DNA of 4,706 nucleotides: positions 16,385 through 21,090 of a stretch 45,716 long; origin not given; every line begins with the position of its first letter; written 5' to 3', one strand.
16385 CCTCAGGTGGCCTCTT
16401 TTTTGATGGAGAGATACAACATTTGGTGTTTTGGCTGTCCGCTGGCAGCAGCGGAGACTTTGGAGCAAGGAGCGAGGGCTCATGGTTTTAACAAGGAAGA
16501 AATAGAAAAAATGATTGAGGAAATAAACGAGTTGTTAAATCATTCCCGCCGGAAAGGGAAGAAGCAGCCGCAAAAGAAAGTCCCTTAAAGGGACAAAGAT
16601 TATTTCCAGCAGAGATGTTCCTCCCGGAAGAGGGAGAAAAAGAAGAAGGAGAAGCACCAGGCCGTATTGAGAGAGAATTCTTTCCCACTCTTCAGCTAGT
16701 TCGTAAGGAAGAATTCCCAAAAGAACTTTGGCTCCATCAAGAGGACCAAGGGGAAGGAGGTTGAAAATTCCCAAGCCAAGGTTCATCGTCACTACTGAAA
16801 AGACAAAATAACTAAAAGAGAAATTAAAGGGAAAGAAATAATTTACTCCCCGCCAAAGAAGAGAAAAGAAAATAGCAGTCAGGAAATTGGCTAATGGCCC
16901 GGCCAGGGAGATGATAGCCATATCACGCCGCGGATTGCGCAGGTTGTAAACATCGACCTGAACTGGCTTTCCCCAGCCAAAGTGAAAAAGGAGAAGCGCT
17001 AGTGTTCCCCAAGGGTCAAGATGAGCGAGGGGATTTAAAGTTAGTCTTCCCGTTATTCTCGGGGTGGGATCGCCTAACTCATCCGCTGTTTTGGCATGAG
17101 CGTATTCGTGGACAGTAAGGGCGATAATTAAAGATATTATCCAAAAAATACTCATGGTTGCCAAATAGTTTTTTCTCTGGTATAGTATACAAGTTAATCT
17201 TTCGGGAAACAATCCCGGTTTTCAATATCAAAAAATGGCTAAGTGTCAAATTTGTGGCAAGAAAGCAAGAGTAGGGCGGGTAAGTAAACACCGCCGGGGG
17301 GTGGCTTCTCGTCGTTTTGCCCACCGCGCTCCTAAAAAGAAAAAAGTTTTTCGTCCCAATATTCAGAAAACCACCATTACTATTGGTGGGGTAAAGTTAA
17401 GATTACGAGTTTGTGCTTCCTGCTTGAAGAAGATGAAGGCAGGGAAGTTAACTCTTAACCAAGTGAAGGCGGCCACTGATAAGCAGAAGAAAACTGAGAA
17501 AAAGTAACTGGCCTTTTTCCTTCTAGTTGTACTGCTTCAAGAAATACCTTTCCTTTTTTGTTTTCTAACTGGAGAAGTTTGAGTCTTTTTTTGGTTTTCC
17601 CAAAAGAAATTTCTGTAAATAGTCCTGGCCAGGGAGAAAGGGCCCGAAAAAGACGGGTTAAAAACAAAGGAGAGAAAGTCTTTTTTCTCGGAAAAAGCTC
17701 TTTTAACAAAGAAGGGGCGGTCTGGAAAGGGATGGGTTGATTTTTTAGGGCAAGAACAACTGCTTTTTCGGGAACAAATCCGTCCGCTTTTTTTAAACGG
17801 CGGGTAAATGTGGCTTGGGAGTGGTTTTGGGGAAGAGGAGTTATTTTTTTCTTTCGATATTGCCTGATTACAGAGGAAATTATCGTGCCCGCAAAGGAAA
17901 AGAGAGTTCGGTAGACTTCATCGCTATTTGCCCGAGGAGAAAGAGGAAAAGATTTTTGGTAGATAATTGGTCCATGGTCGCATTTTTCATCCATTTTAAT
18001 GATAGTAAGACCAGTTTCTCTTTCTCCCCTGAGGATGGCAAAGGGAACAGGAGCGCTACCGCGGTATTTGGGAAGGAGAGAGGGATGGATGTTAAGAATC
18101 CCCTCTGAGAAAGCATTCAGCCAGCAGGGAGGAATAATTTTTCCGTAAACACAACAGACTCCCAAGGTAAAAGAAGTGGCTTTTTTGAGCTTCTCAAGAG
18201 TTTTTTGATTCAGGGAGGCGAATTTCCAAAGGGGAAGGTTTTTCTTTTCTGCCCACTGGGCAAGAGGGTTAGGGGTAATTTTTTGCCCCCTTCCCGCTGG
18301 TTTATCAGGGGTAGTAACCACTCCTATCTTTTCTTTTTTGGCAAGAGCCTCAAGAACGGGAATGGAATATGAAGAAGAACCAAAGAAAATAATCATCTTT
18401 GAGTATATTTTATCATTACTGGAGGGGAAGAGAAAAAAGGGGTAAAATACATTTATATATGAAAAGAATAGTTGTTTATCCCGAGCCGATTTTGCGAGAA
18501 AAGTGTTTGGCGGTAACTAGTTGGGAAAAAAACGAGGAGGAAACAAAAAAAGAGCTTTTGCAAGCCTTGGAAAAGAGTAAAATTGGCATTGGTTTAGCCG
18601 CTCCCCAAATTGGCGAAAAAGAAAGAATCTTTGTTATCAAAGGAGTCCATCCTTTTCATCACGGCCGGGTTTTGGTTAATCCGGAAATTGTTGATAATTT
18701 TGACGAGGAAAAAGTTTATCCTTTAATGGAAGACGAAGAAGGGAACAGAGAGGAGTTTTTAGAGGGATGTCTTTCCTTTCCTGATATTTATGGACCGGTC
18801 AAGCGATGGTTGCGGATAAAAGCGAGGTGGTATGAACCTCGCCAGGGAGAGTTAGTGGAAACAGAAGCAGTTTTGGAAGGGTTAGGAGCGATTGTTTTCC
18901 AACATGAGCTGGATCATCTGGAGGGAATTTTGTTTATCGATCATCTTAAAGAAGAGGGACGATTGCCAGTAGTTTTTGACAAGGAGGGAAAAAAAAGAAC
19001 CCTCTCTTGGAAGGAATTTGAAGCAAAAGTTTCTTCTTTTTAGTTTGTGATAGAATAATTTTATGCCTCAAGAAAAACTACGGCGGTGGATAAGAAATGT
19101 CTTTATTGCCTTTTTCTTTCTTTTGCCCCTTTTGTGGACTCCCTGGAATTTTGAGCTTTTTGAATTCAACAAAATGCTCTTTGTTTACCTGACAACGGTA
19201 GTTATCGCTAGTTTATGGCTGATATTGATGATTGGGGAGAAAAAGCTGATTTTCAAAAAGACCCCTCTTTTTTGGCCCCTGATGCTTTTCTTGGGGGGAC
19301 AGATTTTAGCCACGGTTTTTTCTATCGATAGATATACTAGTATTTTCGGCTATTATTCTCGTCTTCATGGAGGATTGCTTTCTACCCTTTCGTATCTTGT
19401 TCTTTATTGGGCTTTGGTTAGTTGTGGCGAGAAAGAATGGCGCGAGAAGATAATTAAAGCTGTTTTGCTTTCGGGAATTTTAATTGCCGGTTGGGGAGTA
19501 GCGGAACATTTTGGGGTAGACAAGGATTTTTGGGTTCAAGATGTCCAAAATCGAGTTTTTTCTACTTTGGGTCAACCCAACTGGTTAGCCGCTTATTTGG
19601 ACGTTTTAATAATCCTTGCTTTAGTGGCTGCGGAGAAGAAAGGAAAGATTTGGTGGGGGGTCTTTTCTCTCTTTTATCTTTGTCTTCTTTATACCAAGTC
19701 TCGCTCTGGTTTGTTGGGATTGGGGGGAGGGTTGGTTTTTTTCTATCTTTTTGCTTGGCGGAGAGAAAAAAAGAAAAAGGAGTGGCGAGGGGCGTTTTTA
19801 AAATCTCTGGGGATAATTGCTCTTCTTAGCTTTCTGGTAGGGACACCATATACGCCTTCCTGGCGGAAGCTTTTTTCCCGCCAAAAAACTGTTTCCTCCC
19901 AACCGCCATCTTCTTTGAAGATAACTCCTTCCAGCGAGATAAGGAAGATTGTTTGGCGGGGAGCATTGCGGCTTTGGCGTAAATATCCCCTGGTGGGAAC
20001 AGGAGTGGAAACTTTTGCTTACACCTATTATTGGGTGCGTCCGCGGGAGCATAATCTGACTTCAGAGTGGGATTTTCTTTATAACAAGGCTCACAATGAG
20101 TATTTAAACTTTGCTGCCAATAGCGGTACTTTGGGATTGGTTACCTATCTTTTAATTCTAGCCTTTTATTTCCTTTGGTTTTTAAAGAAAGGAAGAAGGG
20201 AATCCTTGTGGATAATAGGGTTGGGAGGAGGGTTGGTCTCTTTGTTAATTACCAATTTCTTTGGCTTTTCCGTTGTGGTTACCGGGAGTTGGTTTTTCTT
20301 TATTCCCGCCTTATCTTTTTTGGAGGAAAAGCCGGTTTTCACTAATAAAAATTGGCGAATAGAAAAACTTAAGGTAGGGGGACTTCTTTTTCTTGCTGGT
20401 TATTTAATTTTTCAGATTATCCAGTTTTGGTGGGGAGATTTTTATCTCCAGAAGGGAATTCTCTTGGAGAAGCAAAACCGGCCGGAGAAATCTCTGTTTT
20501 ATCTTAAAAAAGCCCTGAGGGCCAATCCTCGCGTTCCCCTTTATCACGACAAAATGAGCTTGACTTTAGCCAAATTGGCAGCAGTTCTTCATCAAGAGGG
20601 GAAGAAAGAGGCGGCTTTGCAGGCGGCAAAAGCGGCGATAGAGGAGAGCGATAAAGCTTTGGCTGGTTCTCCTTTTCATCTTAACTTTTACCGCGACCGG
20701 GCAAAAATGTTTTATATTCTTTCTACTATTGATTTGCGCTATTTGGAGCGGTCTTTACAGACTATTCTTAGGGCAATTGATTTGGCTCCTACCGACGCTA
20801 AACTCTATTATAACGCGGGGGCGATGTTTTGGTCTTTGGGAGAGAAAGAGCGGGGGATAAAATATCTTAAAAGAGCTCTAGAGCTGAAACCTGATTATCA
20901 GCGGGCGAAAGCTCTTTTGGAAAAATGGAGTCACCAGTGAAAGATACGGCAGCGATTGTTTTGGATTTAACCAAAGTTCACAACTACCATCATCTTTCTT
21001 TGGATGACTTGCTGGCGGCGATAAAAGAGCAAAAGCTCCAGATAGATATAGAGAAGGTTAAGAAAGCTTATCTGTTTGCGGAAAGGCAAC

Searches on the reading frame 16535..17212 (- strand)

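Call 52: search_protein_families(library=pfam, proteins=[window:16535-17212:-], max_evalue=0.00001)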
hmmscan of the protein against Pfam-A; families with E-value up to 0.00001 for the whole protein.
window:16535-17212:- (225 aa): 1 family
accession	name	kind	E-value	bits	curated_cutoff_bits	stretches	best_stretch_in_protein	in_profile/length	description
PF02163.28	Peptidase_M50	-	1.3e-14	54.5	27.2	1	132-191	158-221/221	Peptidase family M50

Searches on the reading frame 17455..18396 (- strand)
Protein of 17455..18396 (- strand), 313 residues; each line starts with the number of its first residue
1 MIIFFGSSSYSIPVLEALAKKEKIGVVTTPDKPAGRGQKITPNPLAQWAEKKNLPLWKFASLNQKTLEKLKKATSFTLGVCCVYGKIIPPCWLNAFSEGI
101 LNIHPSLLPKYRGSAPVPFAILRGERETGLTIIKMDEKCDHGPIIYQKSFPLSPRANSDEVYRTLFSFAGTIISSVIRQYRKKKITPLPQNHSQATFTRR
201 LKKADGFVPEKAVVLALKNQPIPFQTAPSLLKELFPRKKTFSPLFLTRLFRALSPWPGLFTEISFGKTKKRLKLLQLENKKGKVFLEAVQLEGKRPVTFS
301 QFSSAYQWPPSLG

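Call 52: search_protein_families(library=pfam, proteins=[window:17455-18396:-], max_evalue=0.00001)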
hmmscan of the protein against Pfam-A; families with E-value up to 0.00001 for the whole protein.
window:17455-18396:- (313 aa): 1 family
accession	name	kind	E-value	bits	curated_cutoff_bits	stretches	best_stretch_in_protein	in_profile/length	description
PF00551.24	Formyl_trans_N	-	4.1e-34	118.3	26.1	1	5-176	8-180/181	Formyl transferase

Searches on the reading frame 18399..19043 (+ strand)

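Call 52: search_protein_families(library=pfam, proteins=[window:18399-19043:+], max_evalue=0.00001)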
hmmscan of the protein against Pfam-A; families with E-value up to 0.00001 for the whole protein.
window:18399-19043:+ (214 aa): 1 family
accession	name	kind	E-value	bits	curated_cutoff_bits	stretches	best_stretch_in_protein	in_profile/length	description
PF01327.26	Pep_deformylase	-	3.2e-39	134.5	22.8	1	21-186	1-153/156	Polypeptide deformylase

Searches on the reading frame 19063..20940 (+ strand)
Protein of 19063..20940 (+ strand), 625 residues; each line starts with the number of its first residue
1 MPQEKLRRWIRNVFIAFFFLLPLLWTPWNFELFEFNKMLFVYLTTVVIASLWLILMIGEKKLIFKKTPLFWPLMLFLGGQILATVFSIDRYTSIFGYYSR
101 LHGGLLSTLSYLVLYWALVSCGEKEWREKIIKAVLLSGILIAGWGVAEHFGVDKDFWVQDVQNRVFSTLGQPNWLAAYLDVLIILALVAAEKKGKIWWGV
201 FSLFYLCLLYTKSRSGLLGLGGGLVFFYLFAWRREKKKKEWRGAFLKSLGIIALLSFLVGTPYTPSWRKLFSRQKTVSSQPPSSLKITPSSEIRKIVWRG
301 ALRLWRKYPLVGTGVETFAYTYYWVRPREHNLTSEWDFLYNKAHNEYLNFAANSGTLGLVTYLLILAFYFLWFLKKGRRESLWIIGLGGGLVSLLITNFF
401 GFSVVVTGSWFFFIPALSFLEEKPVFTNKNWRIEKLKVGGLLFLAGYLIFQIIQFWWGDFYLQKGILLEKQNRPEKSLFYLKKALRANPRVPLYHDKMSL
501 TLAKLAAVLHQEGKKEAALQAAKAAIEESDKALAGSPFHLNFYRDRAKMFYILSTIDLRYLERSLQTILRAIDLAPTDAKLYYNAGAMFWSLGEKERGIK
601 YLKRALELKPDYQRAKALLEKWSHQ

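Call 52: search_protein_families(library=pfam, proteins=[window:19063-20940:+], max_evalue=0.00001)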
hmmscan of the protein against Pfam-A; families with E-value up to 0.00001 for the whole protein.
window:19063-20940:+ (625 aa): 7 families
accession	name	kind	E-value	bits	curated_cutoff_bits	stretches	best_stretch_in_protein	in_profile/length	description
PF04932.20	Wzy_C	-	1.3e-18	67.6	31.7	1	201-363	3-149/149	O-Antigen ligase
PF13181.12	TPR_8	-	8.9e-13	47.7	25.7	0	579-612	1-34/34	Tetratricopeptide repeat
PF00515.34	TPR_1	-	5.8e-12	45.3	27.8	0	579-612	1-34/34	Tetratricopeptide repeat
PF07719.23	TPR_2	-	9.9e-10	38.2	27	0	579-612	1-34/34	Tetratricopeptide repeat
PF13371.12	TPR_9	-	1e-07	32.3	35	0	561-618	11-68/73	Tetratricopeptide repeat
PF13424.12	TPR_12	-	8.1e-07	29.6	30.1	0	462-527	7-73/77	Tetratricopeptide repeat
PF13428.12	TPR_14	-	2.1e-06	28.3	23.5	0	581-616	3-38/44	Tetratricopeptide repeat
